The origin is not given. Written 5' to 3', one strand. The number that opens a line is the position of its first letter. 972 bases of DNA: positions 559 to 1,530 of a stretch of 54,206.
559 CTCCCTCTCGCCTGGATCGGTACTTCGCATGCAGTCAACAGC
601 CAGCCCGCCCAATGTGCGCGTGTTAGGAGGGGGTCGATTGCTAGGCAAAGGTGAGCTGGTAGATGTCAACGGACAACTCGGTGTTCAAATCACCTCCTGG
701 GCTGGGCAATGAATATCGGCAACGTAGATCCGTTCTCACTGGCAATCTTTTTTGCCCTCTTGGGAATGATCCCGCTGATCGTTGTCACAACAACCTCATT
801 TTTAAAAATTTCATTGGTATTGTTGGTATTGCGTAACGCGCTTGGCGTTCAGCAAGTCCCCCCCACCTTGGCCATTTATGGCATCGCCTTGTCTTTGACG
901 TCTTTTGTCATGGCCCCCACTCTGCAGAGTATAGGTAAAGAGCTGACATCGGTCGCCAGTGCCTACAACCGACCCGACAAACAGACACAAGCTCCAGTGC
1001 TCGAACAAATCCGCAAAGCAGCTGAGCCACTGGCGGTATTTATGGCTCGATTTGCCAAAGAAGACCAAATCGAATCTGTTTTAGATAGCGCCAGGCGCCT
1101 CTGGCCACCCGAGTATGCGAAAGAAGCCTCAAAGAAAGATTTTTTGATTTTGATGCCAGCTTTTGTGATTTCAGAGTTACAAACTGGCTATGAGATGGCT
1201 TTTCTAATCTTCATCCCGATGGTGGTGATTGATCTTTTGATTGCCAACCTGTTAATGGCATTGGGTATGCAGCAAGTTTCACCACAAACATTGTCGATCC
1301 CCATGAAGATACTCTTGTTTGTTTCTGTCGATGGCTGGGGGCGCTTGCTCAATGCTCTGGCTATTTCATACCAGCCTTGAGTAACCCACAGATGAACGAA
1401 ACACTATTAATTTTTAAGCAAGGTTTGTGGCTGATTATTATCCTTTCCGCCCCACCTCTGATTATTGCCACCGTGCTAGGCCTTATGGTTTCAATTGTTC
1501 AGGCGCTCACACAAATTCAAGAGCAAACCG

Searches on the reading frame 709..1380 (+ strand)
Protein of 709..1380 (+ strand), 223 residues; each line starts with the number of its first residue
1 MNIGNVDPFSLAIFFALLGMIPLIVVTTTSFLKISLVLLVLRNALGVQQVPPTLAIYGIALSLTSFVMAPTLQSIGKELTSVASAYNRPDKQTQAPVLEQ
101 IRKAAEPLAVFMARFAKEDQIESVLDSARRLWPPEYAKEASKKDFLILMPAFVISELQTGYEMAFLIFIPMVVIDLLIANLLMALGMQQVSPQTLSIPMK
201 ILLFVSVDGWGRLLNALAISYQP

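Call 8: search_protein_families(library=pfam, proteins=[window:709-1380:+])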
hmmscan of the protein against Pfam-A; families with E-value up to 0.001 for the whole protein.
window:709-1380:+ (223 aa): 1 family
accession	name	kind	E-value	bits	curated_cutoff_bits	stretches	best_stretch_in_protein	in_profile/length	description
PF00813.25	FliP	-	1.5e-56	191.8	26.9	1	16-217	3-191/191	FliP family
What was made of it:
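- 709..1380 (+): sctR. Pfam FliP (call 8).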

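Call 10: find_encoding_contigs(protein=window:709-1380:+, flank=10000, max_places=6)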
Protein window:709-1380:+ (223 aa): 3 contigs read that carry it; 3 places shown.
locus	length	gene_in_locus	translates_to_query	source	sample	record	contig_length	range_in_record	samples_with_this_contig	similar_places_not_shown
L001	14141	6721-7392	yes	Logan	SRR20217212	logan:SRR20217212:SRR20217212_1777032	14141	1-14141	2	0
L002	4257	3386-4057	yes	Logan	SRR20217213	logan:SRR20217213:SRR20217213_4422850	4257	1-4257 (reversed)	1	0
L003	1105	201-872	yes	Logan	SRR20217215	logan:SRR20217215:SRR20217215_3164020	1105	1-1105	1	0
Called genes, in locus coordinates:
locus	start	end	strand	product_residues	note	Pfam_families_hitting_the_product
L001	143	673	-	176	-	PF00719:Pyrophosphatase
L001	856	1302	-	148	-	-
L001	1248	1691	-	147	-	-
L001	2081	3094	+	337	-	PF16697:Yop-YscD_cpl, PF21934:Yop-YscD_ppl_3rd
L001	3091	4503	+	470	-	PF00006:ATP-synt_ab, PF18269:T3SS_ATPase_C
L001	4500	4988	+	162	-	-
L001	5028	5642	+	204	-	-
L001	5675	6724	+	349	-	PF27361:HrcQa_N, PF26304:FliMN_C_rel (faint), PF28396:SepQ_C (weak), PF01052:FliMN_C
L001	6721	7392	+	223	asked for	PF00813:FliP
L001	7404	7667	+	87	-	PF01313:Bac_export_3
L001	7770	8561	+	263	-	PF01311:Bac_export_1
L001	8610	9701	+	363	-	PF01312:Bac_export_2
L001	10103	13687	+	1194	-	-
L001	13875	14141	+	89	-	?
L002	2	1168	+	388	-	?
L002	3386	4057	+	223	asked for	PF00813:FliP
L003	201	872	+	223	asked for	PF00813:FliP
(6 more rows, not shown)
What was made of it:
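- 1..712 (+): sctQ (hrcQ), with its 5' end outside the window. The full gene has HrcQa_N in L001 (call 10).
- On Hrp1 (Hrc-Hrp1) family T3SS: SctQ has the HrcQa_N domain (call 10).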

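Call 20: search_protein_families(library=pfam, proteins=[L001:856-1302:-, L001:1248-1691:-], max_evalue=0.01)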
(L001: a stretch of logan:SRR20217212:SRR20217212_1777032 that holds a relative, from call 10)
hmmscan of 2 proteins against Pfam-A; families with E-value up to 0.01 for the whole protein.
L001:856-1302:- (148 aa): 0 families

L001:1248-1691:- (147 aa): 0 families

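Call 45: find_homologous_proteins(query=L001:2081-3094:+, max_evalue=0.00001)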
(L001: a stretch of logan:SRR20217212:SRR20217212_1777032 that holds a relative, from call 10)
Query L001:2081-3094:+ (337 aa): 15 proteins with E <= 0.00001 among 2772 candidates.
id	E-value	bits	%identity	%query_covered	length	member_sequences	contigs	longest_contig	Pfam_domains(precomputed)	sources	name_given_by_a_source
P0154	2.4e-225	765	100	100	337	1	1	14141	PF21934.2,PF16697.11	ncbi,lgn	-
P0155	1.2e-183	628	82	100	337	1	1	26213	PF21934.2,PF16697.11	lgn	-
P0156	3.0e-139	482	65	100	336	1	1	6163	PF21934.2,PF16697.11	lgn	-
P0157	4.0e-137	475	65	100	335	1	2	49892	PF21934.2,PF16697.11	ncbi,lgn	-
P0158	1.1e-104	368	53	100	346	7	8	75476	PF21934.2,PF16697.11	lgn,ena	-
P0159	3.5e-73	265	39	100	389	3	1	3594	PF21934.2,PF16697.11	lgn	-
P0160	4.2e-72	261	40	100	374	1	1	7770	PF21934.2,PF16697.11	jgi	jgi:type III secretion protein D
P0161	2.3e-71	259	41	100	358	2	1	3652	PF21934.2,PF16697.11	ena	-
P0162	1.9e-59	220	39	100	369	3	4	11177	PF21934.2,PF16697.11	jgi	jgi:type III secretion protein D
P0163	3.6e-46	176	43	60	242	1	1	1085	PF21934.2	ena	-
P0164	1.9e-44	170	33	100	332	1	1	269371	PF21934.2,PF16697.11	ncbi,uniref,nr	ncbi:hypothetical protein OOT46_03810 [Aquabacterium sp. A7-Y]|uniref:FHA domain-containing protein 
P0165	3.2e-40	156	34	99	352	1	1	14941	PF21934.2,PF16697.11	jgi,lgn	jgi:type III secretion protein D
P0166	4.6e-38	149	32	99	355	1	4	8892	PF21934.2,PF16697.11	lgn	-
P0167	8.1e-28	116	29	99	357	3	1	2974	PF21934.2,PF16697.11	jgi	-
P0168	2.7e-18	84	25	99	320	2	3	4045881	PF21934.2,PF16697.11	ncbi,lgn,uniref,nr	ncbi:type III secretion protein D|uniref:Type III secretion protein D n=1 Tax=Brenneria salicis ATCC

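Call 46: find_encoding_contigs(protein=P0158, flank=10000, max_places=2)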
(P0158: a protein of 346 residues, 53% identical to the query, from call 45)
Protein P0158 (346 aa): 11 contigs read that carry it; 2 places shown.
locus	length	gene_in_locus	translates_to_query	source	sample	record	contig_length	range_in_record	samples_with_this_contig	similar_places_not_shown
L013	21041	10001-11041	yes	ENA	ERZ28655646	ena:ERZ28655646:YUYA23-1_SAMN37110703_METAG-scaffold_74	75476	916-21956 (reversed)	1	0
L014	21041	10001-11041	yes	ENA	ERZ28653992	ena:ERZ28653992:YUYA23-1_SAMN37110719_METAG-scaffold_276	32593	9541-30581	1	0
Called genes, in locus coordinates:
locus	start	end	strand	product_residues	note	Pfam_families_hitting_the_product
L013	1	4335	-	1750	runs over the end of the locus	-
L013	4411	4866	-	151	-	-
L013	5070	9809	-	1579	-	-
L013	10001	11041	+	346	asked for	PF16697:Yop-YscD_cpl, PF21934:Yop-YscD_ppl_3rd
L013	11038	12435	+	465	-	PF00006:ATP-synt_ab, PF18269:T3SS_ATPase_C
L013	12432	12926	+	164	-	-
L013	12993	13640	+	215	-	-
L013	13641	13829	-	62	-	-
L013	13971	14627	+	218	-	PF28396:SepQ_C (faint), PF01052:FliMN_C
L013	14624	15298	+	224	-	PF00813:FliP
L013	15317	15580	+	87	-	PF01313:Bac_export_3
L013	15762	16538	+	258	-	PF01311:Bac_export_1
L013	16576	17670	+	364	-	PF01312:Bac_export_2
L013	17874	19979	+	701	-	PF28169:XopP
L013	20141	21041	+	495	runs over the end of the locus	PF08241:Methyltransf_11, PF08242:Methyltransf_12, PF13649:Methyltransf_25, PF13847:Methyltransf_31, PF10119:MethyTransf_Reg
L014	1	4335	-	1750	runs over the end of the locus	-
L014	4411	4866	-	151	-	-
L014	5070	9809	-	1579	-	-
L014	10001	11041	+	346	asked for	PF16697:Yop-YscD_cpl, PF21934:Yop-YscD_ppl_3rd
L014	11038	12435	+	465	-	PF00006:ATP-synt_ab, PF18269:T3SS_ATPase_C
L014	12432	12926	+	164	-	-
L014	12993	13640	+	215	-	-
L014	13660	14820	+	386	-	PF27361:HrcQa_N, PF01052:FliMN_C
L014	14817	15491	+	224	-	PF00813:FliP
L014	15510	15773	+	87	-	PF01313:Bac_export_3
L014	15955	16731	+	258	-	PF01311:Bac_export_1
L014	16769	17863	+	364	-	PF01312:Bac_export_2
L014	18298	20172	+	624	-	PF28169:XopP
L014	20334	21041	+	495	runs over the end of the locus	PF08241:Methyltransf_11, PF08242:Methyltransf_12, PF13649:Methyltransf_25, PF13847:Methyltransf_31, PF10119:MethyTransf_Reg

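Call 47: find_encoding_contigs(protein=P0164, flank=10000, max_places=2)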
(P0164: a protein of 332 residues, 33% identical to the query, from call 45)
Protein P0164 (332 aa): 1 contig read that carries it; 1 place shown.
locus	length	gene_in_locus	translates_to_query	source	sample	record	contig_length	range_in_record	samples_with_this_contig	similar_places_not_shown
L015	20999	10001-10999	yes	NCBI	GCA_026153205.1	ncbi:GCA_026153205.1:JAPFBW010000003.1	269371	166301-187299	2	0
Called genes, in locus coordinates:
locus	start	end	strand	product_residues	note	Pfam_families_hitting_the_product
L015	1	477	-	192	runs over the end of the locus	-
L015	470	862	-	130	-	-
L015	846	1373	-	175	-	PF05932:CesT (weak)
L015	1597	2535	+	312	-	PF00158:Sigma54_activat, PF14532:Sigma54_activ_2, PF07728:AAA_5 (weak), PF25601:AAA_lid_14 (weak)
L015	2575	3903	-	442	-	PF00158:Sigma54_activat, PF14532:Sigma54_activ_2, PF25601:AAA_lid_14 (faint)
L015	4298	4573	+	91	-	-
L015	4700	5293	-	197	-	PF04542:Sigma70_r2, PF08281:Sigma70_r4_2, PF04545:Sigma70_r4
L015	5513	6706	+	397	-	-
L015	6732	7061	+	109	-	-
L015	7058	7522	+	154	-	-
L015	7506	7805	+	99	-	-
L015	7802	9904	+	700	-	PF00771:FHIPEP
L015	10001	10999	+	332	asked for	PF16697:Yop-YscD_cpl, PF21934:Yop-YscD_ppl_3rd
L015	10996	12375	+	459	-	PF02874:ATP-synt_ab_N (weak), PF00006:ATP-synt_ab, PF18269:T3SS_ATPase_C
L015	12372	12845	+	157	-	-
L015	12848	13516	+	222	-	-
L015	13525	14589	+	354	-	PF27361:HrcQa_N, PF01052:FliMN_C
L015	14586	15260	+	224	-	PF00813:FliP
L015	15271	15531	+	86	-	PF01313:Bac_export_3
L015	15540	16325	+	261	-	PF01311:Bac_export_1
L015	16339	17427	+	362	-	PF01312:Bac_export_2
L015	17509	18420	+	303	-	PF13191:AAA_16 (weak), PF01637:ATPase_2, PF13401:AAA_22 (weak)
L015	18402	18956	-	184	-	-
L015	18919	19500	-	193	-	-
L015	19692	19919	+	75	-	-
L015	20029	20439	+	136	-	PF09392:T3SS_needle_F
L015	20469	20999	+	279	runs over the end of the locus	PF01514:YscJ_FliF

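Call 60: find_related_loci(query=A3, collection=metagenome_contigs, flank=10000)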
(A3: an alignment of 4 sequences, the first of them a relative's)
Query A3 (197 aa) in metagenome_contigs; peptide patterns used: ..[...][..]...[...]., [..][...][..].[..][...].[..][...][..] (x = any residue, [..] = any of these).
600 stretches matched a pattern (row limit reached: there are more); 479 encode a relative of the query (tblastn E <= 1e-3); the best 80 are kept; 80 distinct loci.
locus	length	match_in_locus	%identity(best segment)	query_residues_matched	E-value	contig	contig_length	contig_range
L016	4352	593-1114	56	21-192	1e-56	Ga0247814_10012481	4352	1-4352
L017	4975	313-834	55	21-192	2e-56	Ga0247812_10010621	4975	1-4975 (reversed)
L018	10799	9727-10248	55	21-192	2e-56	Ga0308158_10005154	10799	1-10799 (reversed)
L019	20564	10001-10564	51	1-193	3e-55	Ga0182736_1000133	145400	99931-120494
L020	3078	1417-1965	51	19-192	2e-54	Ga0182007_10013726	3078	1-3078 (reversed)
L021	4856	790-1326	51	20-192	1e-54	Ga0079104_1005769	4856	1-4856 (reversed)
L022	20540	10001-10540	51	14-192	3e-54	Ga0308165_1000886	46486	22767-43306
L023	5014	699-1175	53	34-192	1e-53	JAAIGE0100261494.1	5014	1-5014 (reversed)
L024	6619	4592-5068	54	34-192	2e-53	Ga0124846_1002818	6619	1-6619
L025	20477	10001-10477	54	34-192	2e-53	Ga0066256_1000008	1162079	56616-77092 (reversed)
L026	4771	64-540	54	34-192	2e-53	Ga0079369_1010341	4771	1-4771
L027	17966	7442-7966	50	12-192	2e-53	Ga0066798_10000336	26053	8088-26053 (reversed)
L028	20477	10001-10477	54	34-192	2e-53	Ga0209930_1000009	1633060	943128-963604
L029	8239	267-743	54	34-192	2e-53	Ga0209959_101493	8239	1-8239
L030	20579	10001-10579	48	16-192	5e-53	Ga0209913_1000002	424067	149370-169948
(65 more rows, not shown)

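Call 91: list_cluster_members(proteins=[P0154, P0157, P0155, P0158])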
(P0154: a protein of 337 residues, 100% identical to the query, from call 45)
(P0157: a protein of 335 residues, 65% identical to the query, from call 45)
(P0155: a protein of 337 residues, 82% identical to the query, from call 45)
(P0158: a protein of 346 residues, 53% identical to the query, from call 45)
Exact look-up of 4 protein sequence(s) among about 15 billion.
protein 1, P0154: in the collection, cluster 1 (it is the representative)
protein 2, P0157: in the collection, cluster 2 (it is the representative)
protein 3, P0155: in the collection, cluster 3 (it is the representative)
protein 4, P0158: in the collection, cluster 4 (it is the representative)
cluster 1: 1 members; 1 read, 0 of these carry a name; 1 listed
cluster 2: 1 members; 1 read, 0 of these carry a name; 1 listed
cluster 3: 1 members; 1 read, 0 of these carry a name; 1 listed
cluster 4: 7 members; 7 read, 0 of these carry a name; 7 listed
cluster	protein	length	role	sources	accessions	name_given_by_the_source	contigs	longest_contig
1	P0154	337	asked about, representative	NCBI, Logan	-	-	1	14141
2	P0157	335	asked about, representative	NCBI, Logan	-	-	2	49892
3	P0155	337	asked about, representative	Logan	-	-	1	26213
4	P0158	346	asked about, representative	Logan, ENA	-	-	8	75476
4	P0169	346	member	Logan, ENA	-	-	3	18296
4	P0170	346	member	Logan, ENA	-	-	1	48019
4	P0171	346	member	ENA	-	-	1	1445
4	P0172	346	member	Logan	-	-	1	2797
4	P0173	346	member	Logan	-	-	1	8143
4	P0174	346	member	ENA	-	-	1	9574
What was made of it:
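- Tried and rejected: Cluster look-up for names of the lineage's SctD proteins returned no names (call 91).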

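Call 93: search_protein_families(library=pfam, proteins=[L015:5513-6706:+, L015:4298-4573:+, L015:1597-2535:+, L015:2575-3903:-, L013:5070-9809:-, L013:4411-4866:-], max_evalue=0.01)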
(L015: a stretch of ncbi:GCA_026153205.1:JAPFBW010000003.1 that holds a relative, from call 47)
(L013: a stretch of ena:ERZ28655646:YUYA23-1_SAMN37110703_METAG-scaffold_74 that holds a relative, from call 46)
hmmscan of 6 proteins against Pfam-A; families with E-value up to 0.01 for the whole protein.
L015:5513-6706:+ (397 aa): 0 families

L015:4298-4573:+ (91 aa): 0 families

L015:1597-2535:+ (312 aa): 6 families
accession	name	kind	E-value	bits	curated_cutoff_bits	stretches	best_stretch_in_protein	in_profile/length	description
PF00158.32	Sigma54_activat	-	2.6e-53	180.6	20.2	1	21-175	12-167/168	Sigma-54 interaction domain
PF14532.12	Sigma54_activ_2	-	5.5e-19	69.2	25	1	23-180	13-138/138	Sigma-54 interaction domain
PF25601.1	AAA_lid_14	-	2.5e-07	30.9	27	1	189-237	9-57/87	AAA+ ATPase lid domain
PF07728.20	AAA_5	-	4.3e-07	30.5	22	1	33-151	1-123/139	AAA domain (dynein-related subfamily)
PF02954.25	HTH_8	-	4.3e-05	23.6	22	1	266-305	2-41/42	Bacterial regulatory protein, Fis family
PF13556.12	HTH_30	-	0.00095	19.4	27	1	281-306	11-36/59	PucR C-terminal helix-turn-helix domain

L015:2575-3903:- (442 aa): 6 families
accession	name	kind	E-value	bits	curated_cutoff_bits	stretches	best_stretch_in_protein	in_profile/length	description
PF00158.32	Sigma54_activat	-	2.2e-55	187.3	20.2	1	145-300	11-167/168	Sigma-54 interaction domain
PF14532.12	Sigma54_activ_2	-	2.1e-15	57.6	25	1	151-305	16-138/138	Sigma-54 interaction domain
PF25601.1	AAA_lid_14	-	2.7e-05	24.3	27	1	314-358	9-53/87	AAA+ ATPase lid domain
PF01078.27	Mg_chelatase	-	0.00046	20.1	20.3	1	212-250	92-130/207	Magnesium chelatase, subunit ChlI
PF07728.20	AAA_5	-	0.005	17.3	22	1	159-274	2-121/139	AAA domain (dynein-related subfamily)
PF02954.25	HTH_8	-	0.0079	16.3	22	0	381-419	2-40/42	Bacterial regulatory protein, Fis family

L013:5070-9809:- (1579 aa): 0 families

L013:4411-4866:- (151 aa): 0 families
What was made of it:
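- On Hrp1 (Hrc-Hrp1) family T3SS: The feature is met in Aquabacterium L015 (calls 47, 93).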
